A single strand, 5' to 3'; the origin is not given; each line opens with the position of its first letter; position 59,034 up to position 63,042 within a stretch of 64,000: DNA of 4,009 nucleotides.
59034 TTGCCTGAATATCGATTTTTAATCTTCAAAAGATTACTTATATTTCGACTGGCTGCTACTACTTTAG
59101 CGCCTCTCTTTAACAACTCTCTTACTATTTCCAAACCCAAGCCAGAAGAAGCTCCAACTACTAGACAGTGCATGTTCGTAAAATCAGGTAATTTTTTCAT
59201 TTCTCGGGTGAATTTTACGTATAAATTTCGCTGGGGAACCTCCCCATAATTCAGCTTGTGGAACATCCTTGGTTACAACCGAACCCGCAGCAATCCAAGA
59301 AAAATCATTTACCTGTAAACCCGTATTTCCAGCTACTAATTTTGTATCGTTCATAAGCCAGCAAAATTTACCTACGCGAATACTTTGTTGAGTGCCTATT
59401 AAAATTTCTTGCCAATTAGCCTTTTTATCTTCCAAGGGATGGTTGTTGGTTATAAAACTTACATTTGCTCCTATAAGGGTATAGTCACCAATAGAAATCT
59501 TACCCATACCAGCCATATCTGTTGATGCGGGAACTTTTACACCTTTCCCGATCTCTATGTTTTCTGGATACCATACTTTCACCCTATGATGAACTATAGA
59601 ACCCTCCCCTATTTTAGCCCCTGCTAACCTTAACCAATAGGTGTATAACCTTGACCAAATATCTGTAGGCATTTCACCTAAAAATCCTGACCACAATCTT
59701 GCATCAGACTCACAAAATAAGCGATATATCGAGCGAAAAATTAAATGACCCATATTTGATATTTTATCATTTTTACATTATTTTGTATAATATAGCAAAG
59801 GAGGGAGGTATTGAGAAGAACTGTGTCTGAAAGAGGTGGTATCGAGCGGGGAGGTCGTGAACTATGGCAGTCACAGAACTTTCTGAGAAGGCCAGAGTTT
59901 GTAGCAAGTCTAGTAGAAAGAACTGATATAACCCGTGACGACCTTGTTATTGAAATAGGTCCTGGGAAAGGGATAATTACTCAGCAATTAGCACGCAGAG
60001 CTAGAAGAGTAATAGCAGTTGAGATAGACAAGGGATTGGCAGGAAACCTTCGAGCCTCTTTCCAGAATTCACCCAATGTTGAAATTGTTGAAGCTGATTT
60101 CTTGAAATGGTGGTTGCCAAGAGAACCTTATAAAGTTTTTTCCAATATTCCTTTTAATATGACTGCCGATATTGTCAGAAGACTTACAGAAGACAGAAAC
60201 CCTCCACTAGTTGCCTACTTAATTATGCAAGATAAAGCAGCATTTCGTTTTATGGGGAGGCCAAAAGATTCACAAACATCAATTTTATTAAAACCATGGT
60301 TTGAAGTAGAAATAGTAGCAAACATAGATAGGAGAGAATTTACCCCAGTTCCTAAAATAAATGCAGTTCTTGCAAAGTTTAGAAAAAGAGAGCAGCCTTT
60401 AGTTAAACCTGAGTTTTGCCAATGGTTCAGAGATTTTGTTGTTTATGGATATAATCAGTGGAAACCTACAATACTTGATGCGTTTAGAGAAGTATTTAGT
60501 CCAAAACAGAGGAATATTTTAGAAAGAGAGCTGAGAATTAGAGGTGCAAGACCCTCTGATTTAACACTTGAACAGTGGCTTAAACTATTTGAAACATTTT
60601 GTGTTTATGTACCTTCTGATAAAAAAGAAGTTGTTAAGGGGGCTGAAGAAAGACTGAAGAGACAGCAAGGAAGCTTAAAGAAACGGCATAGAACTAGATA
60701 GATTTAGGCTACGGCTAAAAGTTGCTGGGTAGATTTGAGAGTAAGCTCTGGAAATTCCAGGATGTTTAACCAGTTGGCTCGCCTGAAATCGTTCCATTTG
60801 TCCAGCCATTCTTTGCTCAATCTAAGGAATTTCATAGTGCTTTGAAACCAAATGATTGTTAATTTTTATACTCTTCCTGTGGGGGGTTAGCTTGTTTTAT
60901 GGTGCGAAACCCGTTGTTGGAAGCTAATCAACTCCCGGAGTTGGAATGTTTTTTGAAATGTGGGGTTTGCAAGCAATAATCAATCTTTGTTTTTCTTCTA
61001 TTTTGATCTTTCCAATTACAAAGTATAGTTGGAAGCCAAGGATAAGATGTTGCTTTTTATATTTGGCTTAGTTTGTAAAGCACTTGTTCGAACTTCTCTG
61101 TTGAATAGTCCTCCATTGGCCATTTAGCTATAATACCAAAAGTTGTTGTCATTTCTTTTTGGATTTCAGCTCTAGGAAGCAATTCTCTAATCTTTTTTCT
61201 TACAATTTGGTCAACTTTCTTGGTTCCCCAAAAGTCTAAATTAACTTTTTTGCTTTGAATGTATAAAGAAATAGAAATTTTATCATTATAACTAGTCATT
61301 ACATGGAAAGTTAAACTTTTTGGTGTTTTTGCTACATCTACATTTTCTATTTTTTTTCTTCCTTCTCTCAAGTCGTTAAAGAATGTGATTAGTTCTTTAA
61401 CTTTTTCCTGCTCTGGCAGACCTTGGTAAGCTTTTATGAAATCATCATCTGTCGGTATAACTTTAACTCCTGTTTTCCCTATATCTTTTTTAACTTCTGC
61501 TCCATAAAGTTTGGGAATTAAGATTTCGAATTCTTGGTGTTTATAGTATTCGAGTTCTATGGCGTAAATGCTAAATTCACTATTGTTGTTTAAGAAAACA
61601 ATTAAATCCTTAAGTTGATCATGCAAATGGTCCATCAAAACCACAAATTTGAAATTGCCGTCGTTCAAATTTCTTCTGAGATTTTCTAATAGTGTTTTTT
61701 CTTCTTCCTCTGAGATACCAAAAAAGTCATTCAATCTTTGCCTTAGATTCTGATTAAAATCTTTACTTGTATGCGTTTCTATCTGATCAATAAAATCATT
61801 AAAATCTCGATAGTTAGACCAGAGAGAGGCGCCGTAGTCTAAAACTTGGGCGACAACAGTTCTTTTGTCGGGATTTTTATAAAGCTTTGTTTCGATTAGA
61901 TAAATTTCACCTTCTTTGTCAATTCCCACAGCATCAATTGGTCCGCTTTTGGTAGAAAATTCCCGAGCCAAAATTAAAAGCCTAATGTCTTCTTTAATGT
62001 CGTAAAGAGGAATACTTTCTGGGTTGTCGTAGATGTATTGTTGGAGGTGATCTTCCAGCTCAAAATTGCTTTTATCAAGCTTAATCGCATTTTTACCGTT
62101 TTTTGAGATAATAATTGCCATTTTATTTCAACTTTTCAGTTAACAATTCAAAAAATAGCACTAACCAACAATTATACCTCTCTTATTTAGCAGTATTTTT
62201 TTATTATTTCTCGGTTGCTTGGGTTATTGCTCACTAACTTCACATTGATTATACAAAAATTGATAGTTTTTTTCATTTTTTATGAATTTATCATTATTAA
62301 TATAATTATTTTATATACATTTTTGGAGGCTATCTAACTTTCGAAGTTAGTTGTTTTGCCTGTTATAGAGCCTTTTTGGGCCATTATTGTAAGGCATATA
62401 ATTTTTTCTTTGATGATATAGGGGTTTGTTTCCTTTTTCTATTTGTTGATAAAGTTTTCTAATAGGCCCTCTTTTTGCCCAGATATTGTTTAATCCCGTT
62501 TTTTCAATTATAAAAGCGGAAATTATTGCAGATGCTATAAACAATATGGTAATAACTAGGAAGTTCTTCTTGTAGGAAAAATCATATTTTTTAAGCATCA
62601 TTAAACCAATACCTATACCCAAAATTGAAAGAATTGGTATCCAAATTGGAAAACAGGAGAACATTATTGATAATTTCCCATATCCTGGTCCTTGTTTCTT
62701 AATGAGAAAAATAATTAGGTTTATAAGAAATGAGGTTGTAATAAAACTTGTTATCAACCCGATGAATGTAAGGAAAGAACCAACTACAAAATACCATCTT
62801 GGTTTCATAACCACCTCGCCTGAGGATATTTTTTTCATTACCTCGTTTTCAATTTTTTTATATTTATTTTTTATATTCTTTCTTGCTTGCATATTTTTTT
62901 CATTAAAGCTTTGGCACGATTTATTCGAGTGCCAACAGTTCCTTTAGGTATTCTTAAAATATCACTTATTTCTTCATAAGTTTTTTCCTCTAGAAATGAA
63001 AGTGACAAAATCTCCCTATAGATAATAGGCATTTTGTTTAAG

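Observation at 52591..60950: ~37-bp direct repeats bracket an 8.3-kb sugar-modification island adjacent to tRNA-Gln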

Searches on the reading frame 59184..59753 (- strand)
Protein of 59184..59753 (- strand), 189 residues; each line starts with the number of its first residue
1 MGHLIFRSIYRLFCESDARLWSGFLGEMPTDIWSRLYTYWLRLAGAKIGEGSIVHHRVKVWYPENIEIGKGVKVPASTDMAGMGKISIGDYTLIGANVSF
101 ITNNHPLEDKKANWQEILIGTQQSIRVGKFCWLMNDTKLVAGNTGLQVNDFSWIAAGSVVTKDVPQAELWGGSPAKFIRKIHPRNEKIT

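Call 13: search_protein_families(library=pfam, proteins=[window:59184-59753:-])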
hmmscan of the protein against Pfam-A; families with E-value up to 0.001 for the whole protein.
window:59184-59753:- (189 aa): 1 family
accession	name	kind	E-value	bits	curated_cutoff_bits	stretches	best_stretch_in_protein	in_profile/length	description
PF00132.30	Hexapep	-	9.3e-07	28.7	27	0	86-98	20-32/36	Bacterial transferase hexapeptide (six repeats)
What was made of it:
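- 59184..59753 (-): Hexapeptide-repeat acyl/acetyltransferase. PF00132 at 28.7 bits against a cutoff of 27 (call 13).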

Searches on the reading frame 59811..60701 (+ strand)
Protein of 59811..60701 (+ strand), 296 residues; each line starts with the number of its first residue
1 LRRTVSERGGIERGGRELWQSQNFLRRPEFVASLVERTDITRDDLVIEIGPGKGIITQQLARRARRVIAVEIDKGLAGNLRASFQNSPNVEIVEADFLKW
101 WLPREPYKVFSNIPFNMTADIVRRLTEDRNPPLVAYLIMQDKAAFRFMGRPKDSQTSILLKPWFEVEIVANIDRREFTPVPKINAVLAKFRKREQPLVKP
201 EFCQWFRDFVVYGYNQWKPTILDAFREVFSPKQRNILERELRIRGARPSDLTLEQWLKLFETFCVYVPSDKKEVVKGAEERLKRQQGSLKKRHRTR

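Call 13: search_protein_families(library=pfam, proteins=[window:59811-60701:+])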
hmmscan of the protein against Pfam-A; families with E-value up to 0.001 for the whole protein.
window:59811-60701:+ (296 aa): 4 families
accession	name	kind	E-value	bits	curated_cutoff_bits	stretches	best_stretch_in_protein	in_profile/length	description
PF00398.26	RrnaAD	-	1.8e-47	162.1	24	1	21-262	9-260/263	Ribosomal RNA adenine dimethylase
PF13649.12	Methyltransf_25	-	7.9e-07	30.1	27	1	46-110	1-68/97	Methyltransferase domain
PF08241.18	Methyltransf_11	-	5.1e-05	24.3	21.2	1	48-99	2-53/95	Methyltransferase domain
PF01135.25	PCMT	-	0.00086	19.6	20.3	0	24-109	55-145/210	Protein-L-isoaspartate(D-aspartate) O-methyltransferase (PCMT)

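Call 20: find_encoding_contigs(protein=window:59811-60701:+, flank=10000, max_places=10)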
Protein window:59811-60701:+ (296 aa): no gene with exactly this product is on record in the collection.

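Call 51: find_homologous_proteins(query=window:59823-60701:+, max_evalue=1e-30)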
Query window:59823-60701:+ (292 aa): 720 proteins with E <= 1e-30 among 3054 candidates; the best 120 are listed.
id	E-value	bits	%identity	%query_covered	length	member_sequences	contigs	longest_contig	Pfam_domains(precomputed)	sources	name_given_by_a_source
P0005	1.1e-192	656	100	100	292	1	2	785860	PF00398.27,PF13649.13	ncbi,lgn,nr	ncbi:MAG: ribosomal RNA small subunit methyltransferase A [Patescibacteria group bacterium]|nr:MAG: 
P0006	1.6e-152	525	81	100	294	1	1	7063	PF00398.27,PF13649.13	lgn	-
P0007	7.6e-151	519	82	97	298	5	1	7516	PF00398.27,PF13649.13,PF08241.19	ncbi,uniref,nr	ncbi:23S ribosomal RNA methyltransferase Erm [Candidatus Shapirobacteria bacterium CG_4_9_14_0_2_um_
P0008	4.2e-150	517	78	100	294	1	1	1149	PF00398.27,PF13649.13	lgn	-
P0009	7.4e-150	516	81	97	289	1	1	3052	PF00398.27,PF13649.13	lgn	-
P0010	1.8e-149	515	80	97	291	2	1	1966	PF00398.27,PF13649.13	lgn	-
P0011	2.8e-148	511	77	100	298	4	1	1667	PF00398.27,PF13649.13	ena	-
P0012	9.5e-148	509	81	97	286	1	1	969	PF00398.27,PF13649.13,PF08241.19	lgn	-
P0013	2.9e-147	507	77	100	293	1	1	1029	PF00398.27,PF13649.13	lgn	-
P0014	2.8e-146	504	79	96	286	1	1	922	PF00398.27,PF13649.13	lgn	-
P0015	1.2e-145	502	78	97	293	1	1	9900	PF00398.27,PF13649.13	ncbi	ncbi:MAG: 23S ribosomal RNA methyltransferase Erm [Microgenomates group bacterium]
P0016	1.6e-145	502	79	96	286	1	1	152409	PF00398.27,PF13649.13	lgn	-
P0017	3.1e-145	501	78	97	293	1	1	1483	PF00398.27,PF13649.13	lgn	-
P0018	2.0e-144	498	79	96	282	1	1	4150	PF00398.27,PF13649.13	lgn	-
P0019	5.8e-144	497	78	96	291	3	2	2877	PF00398.27,PF13649.13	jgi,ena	-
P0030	3.4e-135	468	78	93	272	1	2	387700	PF00398.27,PF13649.13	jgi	jgi:23S rRNA (adenine-N6)-dimethyltransferase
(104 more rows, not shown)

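Call 52: find_encoding_contigs(protein=P0016, flank=10000, max_places=3)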
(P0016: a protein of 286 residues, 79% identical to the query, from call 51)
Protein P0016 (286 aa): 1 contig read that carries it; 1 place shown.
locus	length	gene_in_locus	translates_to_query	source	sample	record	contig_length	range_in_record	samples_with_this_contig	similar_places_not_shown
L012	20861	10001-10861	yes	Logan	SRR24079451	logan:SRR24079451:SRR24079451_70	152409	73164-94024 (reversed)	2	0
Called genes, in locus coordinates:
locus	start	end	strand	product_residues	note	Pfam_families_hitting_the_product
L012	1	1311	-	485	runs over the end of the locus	PF01336:tRNA_anti-codon, PF00152:tRNA-synt_2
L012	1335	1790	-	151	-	PF03449:GreA_GreB_N, PF01272:GreA_GreB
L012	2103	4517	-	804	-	PF02190:LON_substr_bdg, PF00004:AAA, PF07728:AAA_5, PF22667:Lon_lid, PF05362:Lon_C, PF13541:ChlI (weak)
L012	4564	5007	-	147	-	PF14378:PAP2_3 (weak), PF01569:PAP2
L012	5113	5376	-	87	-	-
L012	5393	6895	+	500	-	-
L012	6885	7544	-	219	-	PF01177:Asp_Glu_race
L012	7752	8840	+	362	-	PF07995:GSDH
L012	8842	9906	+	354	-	PF05448:AXE1 (faint), PF02129:Peptidase_S15, PF00561:Abhydrolase_1, PF12146:Hydrolase_4, PF12697:Abhydrolase_6, PF00326:Peptidase_S9, PF07859:Abhydrolase_3 (weak), PF20434:BD-FAE (weak), +2 more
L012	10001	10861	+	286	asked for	PF00398:RrnaAD, PF13649:Methyltransf_25 (weak)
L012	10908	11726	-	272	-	PF00398:RrnaAD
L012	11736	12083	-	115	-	PF00719:Pyrophosphatase (weak)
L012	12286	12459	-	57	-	-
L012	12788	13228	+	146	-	PF03473:MOSC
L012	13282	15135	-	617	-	-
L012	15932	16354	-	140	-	PF00011:HSP20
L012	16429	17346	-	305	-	PF09992:NAGPA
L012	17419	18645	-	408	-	PF12704:MacB_PCD, PF02687:FtsX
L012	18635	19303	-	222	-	PF00005:ABC_tran, PF13304:AAA_21 (faint)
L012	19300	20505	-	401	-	PF25919:BSH_CusB (weak), PF25990:Beta-barrel_YknX, PF25967:RND-MFP_C, PF25975:CzcB_C, PF25989:YknX_C (weak)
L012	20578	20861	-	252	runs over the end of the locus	-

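Call 53: find_encoding_contigs(protein=P0030, flank=10000, max_places=3)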
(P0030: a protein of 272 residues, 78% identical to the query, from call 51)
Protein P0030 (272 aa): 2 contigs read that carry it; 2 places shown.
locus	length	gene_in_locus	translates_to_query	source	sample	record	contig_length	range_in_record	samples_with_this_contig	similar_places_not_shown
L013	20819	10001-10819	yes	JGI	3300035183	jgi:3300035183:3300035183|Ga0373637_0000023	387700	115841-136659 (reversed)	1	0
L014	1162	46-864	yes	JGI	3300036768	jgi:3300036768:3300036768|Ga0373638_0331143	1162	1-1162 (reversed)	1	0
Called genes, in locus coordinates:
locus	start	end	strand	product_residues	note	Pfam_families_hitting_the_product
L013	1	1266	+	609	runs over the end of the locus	PF00005:ABC_tran, PF13304:AAA_21 (faint)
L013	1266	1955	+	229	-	PF01564:Spermine_synth (weak)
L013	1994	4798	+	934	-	PF07517:SecA_DEAD, PF01043:SecA_PP_bind, PF21090:P-loop_SecA, PF07516:SecA_SW, PF02810:SEC-C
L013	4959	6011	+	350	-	PF00152:tRNA-synt_2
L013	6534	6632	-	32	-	-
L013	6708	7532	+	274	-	PF07661:MORN_2 (faint)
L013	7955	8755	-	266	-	-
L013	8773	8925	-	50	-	-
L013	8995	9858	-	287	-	PF00892:EamA (weak), PF05653:Mg_trans_NIPA (weak)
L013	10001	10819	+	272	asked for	PF00398:RrnaAD, PF13649:Methyltransf_25 (weak)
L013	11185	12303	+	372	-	PF23500:DUF7133 (faint), PF07995:GSDH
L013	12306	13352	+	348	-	PF05448:AXE1 (faint), PF01738:DLH (faint), PF02129:Peptidase_S15, PF20434:BD-FAE, PF00561:Abhydrolase_1 (weak), PF12146:Hydrolase_4, PF12697:Abhydrolase_6, PF00326:Peptidase_S9, +1 more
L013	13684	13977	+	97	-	PF12840:HTH_20, PF01022:HTH_5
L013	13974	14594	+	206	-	PF02589:LUD_dom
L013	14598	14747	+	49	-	-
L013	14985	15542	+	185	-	-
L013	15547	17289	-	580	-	PF00749:tRNA-synt_1c, PF19269:Anticodon_2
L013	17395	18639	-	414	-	-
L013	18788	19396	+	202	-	PF13238:AAA_18, PF13207:AAA_17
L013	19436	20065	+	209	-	PF03575:Peptidase_S51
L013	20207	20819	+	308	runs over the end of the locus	PF01297:ZnuA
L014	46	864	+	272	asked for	PF00398:RrnaAD, PF13649:Methyltransf_25 (weak)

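Call 55: find_encoding_contigs(protein=P0006, flank=10000, max_places=3)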
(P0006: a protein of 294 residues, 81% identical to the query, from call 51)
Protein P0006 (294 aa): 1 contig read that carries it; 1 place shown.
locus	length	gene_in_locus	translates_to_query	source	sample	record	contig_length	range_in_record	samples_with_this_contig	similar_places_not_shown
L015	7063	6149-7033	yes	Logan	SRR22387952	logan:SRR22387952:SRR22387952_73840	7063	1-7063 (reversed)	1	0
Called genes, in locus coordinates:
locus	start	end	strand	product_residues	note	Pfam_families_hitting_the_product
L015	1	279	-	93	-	?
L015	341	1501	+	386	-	PF13439:Glyco_transf_4, PF20706:GT4-conflict, PF00534:Glycos_transf_1, PF13692:Glyco_trans_1_4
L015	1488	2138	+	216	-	PF00702:Hydrolase, PF03031:NIF (weak)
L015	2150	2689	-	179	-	-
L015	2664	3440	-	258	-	-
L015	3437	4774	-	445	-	PF20706:GT4-conflict (faint), PF13439:Glyco_transf_4 (weak), PF00534:Glycos_transf_1, PF13692:Glyco_trans_1_4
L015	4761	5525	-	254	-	PF00106:adh_short, PF08659:KR, PF13561:adh_short_C2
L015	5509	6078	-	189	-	PF00132:Hexapep (faint)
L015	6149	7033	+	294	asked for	PF00398:RrnaAD, PF13649:Methyltransf_25 (weak)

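Call 73: search_protein_families(library=ncbifam, proteins=[window:59823-60701:+], max_evalue=0.01)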
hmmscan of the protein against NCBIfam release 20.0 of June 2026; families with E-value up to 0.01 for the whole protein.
window:59823-60701:+ (292 aa): 33 families (the best 25 are shown)
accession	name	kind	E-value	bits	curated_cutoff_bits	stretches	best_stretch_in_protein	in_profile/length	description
NF000499.2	Erm23S_rRNA_broad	equivalog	1.6e-70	237.3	212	1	17-258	2-243/244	23S ribosomal RNA methyltransferase Erm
NF000077.1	Erm42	exception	3.4e-58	197.3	600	1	14-292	16-297/303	23S rRNA (adenine(2058)-N(6))-methyltransferase Erm(42)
TIGR00755.1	ksgA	equivalog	3.3e-45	154.4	171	1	17-258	8-255/256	16S rRNA (adenine(1518)-N(6)/adenine(1519)-N(6))-dimethyltransferase RsmA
NF000337.1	erm_SHROVE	exception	3.8e-44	150.9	320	1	16-257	6-248/248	ErmE/ErmH/ErmO/ErmR family 23S rRNA (adenine(2058)-N(6))-methyltransferase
NF012222.1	erm_A_23S_MT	exception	8.5e-30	104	475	1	16-210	8-199/243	23S rRNA (adenine(2058)-N(6))-methyltransferase Erm(A)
NF042988.1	Erm46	exception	1.5e-28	99.8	503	1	16-257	11-252/255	23S rRNA (adenine(2058)-N(6))-methyltransferase Erm(46)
NF000087.1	ErmO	exception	6.6e-27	94.6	450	1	17-257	12-255/259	23S rRNA (adenine(2058)-N(6))-methyltransferase Erm(O)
NF012218.0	erm_38_23S_MT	exception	4.8e-26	91.5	800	1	17-259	12-258/386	23S rRNA (adenine(2058)-N(6))-methyltransferase Erm(38)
NF045543.1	erm_G_23S_MT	exception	5.3e-26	91.9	515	1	16-261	8-241/244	23S rRNA (adenine(2058)-N(6))-methyltransferase Erm(G)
NF000412.1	Erm43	exception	1.6e-25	90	500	1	16-208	8-196/243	23S rRNA (adenine(2058)-N(6))-methyltransferase Erm(43)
NF000047.1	ErmV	exception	3.2e-25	89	500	1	40-217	37-214/259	23S rRNA (adenine(2058)-N(6))-methyltransferase Erm(V)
NF000024.1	ErmS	exception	8.7e-24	84.4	675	1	8-259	57-309/319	23S rRNA (adenine(2058)-N(6))-methyltransferase Erm(S)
NF042938.1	Erm55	exception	2.1e-23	82.7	525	1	17-257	12-252/270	23S rRNA (adenine(2058)-N(6))-methyltransferase Erm(55)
NF012219.1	erm_C_23S_MT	exception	3.4e-22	79.2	530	1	14-260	6-240/244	23S rRNA (adenine(2058)-N(6))-methyltransferase Erm(C)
NF012223.0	erm_F_23S_MT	exception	4.2e-22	78.7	575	1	29-233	24-228/266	23S rRNA (adenine(2058)-N(6))-methyltransferase Erm(F)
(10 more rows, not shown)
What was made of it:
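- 59811..60701 (+): Erm-type 23S rRNA adenine methyltransferase (likely start 59823); right end of the conserved module. NCBIfam Erm23S_rRNA_broad at 237 bits against a 212 cutoff (call 73).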

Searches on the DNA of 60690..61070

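Call 59: search_rna_families(source=window, start=60690, end=61070, threshold=evalue, max_evalue=10)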
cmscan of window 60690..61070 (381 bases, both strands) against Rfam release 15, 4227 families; matches with E-value up to 10: 2.
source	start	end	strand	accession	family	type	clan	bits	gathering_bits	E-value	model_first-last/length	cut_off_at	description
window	60971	61061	+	RF01859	Phe_leader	Cis-reg; leader;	-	14.9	55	7.8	1-125/125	no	Phenylalanine leader peptide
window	61022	61070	+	RF00645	MIR169_2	Gene; miRNA;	CL00098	14.7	50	0.71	1-106/118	3'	MIR169_2 microRNA precursor family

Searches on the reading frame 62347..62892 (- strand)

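Call 14: search_protein_families(library=pfam, proteins=[window:62347-62892:-])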
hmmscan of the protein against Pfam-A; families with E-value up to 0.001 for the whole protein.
window:62347-62892:- (181 aa): 0 families

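Call 73: search_protein_families(library=ncbifam, proteins=[window:62347-62892:-], max_evalue=0.01)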
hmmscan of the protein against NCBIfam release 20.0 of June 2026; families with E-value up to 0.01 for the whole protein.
window:62347-62892:- (181 aa): 0 families

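Call 74: search_protein_families(library=padloc, proteins=[window:62347-62892:-], max_evalue=0.01)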
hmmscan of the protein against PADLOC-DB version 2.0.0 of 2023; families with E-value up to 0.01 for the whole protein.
window:62347-62892:- (181 aa): 0 families

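Call 89: search_protein_families(library=pfam, proteins=[window:62347-62892:-], max_evalue=1)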
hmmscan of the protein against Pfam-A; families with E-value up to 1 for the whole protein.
window:62347-62892:- (181 aa): 3 families
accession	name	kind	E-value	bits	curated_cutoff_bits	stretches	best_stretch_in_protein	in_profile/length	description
PF14171.11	SpoIISA_toxin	-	0.017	15.2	27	1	90-164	44-116/243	Toxin SpoIISA, type II toxin-antitoxin system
PF10326.15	7TM_GPCR_Str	-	0.067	13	22.4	1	40-91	3-54/307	Serpentine type 7TM GPCR chemoreceptor Str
PF24661.1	DUF7649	-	0.34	11.5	27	0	86-125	27-67/85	Domain of unknown function (DUF7649)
